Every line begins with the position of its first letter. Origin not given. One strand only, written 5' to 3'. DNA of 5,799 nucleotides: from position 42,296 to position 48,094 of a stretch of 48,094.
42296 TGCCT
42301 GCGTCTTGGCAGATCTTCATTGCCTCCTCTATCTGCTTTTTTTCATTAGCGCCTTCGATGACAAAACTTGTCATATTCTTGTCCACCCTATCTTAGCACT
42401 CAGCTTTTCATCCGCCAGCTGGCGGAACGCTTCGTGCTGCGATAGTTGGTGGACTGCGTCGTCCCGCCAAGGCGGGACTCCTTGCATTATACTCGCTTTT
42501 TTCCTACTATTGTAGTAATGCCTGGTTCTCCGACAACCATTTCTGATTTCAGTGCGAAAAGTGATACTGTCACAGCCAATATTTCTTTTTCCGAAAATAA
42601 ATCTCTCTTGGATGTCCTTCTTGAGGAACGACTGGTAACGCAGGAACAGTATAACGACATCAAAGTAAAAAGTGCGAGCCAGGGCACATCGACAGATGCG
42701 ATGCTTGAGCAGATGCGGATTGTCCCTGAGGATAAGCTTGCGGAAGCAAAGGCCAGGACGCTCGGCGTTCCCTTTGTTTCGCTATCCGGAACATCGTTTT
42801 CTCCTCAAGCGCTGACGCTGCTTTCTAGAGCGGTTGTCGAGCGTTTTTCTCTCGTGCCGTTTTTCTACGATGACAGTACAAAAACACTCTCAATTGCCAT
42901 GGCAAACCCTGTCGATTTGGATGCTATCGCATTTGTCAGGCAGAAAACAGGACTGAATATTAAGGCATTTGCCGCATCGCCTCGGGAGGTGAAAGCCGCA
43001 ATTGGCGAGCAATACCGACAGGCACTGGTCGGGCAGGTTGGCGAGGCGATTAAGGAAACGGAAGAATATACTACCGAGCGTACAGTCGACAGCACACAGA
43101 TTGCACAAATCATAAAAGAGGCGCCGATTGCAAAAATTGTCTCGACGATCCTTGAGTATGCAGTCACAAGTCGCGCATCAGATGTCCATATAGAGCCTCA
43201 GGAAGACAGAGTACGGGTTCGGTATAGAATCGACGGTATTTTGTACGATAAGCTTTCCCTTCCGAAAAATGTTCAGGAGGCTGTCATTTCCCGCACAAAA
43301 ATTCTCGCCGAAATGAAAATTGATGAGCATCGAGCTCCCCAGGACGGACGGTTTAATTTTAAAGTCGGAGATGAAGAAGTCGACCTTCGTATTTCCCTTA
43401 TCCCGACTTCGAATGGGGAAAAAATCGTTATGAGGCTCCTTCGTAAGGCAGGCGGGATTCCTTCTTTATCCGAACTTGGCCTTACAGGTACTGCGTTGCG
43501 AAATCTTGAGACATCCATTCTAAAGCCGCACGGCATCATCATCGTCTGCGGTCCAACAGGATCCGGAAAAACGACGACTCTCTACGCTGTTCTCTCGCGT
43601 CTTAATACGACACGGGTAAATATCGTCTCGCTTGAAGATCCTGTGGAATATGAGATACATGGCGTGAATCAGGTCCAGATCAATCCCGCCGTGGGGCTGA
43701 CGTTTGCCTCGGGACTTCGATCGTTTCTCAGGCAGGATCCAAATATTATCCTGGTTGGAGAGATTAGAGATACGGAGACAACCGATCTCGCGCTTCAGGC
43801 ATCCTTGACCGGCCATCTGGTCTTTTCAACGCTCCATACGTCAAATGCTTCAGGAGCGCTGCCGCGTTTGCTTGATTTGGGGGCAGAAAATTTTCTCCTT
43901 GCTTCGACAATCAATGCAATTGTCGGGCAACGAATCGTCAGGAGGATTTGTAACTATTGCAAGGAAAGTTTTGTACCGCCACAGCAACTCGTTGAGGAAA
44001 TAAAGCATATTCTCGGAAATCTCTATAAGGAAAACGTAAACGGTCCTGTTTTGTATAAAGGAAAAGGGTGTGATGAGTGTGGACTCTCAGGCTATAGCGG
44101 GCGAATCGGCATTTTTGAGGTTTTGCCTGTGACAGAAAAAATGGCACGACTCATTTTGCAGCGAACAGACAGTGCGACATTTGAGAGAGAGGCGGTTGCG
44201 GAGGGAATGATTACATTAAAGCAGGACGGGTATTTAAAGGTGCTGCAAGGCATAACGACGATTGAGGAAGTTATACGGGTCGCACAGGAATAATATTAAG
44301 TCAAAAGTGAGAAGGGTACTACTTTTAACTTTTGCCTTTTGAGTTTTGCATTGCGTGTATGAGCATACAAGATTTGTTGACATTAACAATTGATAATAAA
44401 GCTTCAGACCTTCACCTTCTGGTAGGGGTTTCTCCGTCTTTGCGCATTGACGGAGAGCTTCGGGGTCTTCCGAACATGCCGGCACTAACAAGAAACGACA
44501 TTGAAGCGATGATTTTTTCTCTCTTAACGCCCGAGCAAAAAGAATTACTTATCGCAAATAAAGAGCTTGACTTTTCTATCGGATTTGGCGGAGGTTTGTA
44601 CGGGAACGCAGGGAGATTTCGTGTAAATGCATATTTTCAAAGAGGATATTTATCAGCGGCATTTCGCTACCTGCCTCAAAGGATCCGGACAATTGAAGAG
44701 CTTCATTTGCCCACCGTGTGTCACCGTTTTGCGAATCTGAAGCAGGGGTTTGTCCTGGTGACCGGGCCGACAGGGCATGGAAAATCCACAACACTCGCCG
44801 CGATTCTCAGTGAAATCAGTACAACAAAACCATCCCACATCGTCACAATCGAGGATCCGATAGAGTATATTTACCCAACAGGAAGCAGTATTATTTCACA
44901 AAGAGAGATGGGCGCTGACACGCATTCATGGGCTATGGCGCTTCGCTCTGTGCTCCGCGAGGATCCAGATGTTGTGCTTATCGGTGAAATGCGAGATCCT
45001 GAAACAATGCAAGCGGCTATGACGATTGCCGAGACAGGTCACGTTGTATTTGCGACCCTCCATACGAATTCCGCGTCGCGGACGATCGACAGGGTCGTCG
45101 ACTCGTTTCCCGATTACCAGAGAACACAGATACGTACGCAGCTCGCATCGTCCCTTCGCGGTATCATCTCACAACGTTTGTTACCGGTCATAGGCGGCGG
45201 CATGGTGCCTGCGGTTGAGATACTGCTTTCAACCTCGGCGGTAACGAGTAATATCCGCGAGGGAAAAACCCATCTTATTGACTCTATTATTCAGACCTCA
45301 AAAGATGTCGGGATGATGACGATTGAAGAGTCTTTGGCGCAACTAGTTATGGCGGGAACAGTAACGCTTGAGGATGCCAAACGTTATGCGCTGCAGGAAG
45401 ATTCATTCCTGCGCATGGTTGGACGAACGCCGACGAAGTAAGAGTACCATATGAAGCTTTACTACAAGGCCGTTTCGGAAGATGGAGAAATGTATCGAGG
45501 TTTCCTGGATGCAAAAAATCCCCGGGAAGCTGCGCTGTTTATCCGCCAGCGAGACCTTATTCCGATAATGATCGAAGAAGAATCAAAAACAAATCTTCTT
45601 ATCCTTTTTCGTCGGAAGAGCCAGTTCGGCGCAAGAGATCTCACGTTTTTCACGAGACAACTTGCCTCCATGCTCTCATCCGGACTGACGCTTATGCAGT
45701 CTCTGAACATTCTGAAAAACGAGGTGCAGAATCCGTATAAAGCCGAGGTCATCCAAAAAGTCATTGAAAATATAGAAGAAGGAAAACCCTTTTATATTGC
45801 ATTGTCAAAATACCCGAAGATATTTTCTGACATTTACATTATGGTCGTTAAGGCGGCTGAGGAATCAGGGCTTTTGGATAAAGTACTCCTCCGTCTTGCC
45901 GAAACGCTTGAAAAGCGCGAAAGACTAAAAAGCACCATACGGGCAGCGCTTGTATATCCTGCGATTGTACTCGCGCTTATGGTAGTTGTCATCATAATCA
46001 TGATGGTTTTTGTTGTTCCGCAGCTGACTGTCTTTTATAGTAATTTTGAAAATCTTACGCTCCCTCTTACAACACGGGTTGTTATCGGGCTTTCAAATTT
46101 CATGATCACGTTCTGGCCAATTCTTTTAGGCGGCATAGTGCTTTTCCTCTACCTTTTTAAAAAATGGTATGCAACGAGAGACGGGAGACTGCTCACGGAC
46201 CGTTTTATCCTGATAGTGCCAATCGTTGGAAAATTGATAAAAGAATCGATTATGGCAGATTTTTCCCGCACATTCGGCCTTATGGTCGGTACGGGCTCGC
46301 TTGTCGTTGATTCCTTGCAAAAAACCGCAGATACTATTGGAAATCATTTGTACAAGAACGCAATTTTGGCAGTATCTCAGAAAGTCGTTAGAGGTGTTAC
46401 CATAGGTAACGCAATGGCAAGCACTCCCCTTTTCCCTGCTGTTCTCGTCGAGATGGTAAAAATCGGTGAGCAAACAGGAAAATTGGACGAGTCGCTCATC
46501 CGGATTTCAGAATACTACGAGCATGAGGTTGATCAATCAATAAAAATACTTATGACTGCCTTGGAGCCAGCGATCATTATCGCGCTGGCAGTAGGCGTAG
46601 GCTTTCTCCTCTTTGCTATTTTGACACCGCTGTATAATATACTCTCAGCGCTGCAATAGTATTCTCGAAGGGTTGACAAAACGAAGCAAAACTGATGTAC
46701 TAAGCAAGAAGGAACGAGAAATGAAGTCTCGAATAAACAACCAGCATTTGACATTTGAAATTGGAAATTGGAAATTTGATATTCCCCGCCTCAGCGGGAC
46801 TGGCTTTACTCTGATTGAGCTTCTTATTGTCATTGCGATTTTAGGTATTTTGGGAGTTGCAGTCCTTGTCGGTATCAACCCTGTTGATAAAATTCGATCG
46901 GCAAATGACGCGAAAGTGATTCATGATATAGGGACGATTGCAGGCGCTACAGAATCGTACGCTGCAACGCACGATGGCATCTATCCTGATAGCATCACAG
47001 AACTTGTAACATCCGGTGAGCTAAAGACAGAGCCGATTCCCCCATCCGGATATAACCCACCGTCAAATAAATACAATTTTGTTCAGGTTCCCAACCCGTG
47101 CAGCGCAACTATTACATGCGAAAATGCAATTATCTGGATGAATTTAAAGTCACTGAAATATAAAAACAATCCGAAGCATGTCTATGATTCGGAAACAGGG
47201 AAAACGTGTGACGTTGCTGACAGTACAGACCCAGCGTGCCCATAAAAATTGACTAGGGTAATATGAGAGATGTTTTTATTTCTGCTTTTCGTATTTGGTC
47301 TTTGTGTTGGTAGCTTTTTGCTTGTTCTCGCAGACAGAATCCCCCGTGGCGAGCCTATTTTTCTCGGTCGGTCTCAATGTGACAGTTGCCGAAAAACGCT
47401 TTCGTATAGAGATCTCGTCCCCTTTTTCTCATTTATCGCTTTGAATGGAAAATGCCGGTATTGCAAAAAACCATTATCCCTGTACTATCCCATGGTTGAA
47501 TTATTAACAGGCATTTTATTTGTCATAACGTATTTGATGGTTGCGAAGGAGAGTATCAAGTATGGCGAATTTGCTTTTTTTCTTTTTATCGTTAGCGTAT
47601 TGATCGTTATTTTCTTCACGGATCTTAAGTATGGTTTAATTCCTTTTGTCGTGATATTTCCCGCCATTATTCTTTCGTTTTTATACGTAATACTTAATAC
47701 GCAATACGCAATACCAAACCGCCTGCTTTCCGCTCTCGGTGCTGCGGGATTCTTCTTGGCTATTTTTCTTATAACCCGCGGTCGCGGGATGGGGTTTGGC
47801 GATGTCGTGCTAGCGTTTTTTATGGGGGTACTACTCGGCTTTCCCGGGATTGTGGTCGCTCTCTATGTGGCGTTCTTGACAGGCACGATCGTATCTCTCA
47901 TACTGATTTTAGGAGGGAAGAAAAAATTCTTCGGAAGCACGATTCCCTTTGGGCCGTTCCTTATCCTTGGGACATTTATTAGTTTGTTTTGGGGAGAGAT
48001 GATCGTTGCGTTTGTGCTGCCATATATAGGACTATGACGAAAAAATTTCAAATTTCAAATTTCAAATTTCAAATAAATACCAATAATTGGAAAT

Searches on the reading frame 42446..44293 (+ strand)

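Call 59: search_protein_families(library=pfam, proteins=[window:42446-44293:+], max_evalue=0.1)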
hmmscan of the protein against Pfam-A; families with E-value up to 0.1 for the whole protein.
window:42446-44293:+ (615 aa): 22 families
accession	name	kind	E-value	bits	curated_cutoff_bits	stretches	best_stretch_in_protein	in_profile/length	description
PF00437.27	T2SSE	-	2.6e-126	421.6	24.9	1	224-611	4-370/370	Type II/IV secretion system protein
PF05157.20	MshEN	-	1e-13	51.5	23.1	1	106-193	1-87/90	MshEN domain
PF13401.12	AAA_22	-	0.0001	23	27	1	362-397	5-40/130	AAA domain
PF20720.3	nSTAND3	-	0.00021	21.5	27.2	1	357-404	12-59/155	Novel STAND NTPase 3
PF00004.35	AAA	-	0.0016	19.4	21.2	1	365-393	1-29/131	ATPase family associated with various cellular activities (AAA)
PF25199.1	nSTAND_NTPase5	-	0.0016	18.8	34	1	348-390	26-70/145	Novel STAND NTPase 5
PF13173.12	AAA_14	-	0.0064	16.9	27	1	363-405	3-46/129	AAA domain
PF13191.12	AAA_16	-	0.0084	17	32.6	1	362-410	23-64/167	AAA ATPase domain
PF19571.5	ACT_8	-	0.0085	16.3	23.5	0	465-507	10-54/141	ACT domain pair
PF13476.12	AAA_23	-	0.0095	17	27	1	362-382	19-39/201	AAA domain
PF13671.12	AAA_33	-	0.018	15.8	27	1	365-392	2-29/143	AAA domain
PF00005.33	ABC_tran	-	0.022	15.8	25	1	359-395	8-44/137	ABC transporter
PF03215.21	Rad17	-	0.026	14.9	23.8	1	360-389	43-71/186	Rad17 P-loop domain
PF13555.12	AAA_29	-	0.027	14.7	27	1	359-383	19-43/61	P-loop containing region of AAA domain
PF13086.12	AAA_11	-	0.028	14.6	27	1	357-388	12-43/257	AAA domain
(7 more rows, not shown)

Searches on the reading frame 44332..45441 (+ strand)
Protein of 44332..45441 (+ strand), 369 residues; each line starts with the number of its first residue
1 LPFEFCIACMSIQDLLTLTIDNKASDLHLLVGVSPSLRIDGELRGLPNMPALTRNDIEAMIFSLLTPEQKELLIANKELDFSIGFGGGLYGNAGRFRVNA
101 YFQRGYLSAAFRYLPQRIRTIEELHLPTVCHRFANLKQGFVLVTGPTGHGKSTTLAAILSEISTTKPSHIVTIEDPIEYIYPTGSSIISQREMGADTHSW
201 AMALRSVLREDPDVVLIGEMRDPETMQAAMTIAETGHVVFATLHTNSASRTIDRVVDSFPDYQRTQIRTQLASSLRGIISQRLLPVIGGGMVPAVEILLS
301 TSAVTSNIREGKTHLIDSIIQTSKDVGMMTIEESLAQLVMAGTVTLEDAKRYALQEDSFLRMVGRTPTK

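Call 81: search_protein_families(library=pfam, proteins=[window:44332-45441:+], max_evalue=0.001)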
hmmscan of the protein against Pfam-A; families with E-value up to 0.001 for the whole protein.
window:44332-45441:+ (369 aa): 5 families
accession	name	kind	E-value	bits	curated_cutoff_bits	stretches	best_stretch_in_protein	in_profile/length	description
PF00437.27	T2SSE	-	2e-42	145.6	24.9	1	131-285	135-279/370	Type II/IV secretion system protein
PF13245.12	AAA_19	-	0.0002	22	25.1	0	135-235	8-99/134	AAA domain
PF25199.1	nSTAND_NTPase5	-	0.00021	21.5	34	1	134-177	37-80/145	Novel STAND NTPase 5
PF13401.12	AAA_22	-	0.00052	20.8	27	0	137-174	4-40/130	AAA domain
PF13191.12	AAA_16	-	0.00066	20.7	32.6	0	137-176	24-59/167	AAA ATPase domain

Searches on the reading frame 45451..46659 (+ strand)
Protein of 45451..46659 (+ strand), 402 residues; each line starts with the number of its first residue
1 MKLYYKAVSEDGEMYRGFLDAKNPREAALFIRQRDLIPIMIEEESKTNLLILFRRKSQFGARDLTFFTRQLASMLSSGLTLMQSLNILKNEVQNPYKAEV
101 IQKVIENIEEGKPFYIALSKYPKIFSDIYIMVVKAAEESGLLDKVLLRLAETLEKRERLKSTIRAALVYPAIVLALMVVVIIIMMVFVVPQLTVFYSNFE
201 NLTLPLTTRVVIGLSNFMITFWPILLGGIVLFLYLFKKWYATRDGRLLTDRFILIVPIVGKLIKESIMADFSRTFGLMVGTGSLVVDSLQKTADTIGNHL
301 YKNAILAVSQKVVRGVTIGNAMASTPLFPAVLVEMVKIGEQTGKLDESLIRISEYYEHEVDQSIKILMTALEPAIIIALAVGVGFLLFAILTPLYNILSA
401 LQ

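Call 81: search_protein_families(library=pfam, proteins=[window:45451-46659:+], max_evalue=0.001)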
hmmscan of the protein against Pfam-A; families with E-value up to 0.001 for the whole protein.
window:45451-46659:+ (402 aa): 1 family
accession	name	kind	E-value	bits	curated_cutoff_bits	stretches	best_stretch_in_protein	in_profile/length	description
PF00482.28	T2SSF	-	6.7e-58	194.5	25.2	2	67-190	1-125/125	Type II secretion system (T2SS), protein F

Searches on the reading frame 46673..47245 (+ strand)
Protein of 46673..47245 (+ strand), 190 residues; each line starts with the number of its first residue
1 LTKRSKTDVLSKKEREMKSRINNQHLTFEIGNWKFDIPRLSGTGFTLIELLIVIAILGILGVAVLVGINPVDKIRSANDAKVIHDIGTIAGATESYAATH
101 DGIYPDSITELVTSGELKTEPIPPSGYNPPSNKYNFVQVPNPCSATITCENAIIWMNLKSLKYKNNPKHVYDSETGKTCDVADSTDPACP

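Call 81: search_protein_families(library=pfam, proteins=[window:46673-47245:+], max_evalue=0.001)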
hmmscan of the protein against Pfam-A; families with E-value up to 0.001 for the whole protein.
window:46673-47245:+ (190 aa): 1 family
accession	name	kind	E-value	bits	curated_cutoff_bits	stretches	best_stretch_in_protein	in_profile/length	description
PF07963.17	N_methyl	-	1.6e-05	24.7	21.2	1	44-65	6-27/27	Prokaryotic N-terminal methylation motif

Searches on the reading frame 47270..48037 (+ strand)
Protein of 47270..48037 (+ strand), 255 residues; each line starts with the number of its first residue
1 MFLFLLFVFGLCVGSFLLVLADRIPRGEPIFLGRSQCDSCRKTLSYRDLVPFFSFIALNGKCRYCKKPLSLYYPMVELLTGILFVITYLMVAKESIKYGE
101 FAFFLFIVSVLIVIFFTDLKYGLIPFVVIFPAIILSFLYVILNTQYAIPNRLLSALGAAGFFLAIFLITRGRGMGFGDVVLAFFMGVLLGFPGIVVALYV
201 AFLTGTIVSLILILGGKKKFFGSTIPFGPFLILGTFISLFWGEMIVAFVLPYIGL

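Call 81: search_protein_families(library=pfam, proteins=[window:47270-48037:+], max_evalue=0.001)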
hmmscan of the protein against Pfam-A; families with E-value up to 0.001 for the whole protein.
window:47270-48037:+ (255 aa): 2 families
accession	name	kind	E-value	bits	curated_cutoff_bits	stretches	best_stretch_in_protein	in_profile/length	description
PF06750.18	A24_N_bact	-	3e-29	101.3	23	1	8-90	1-83/84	Bacterial Peptidase A24 N-terminal domain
PF01478.23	Peptidase_A24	-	1.8e-13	51.2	26.5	1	105-209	1-103/104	Type IV leader peptidase family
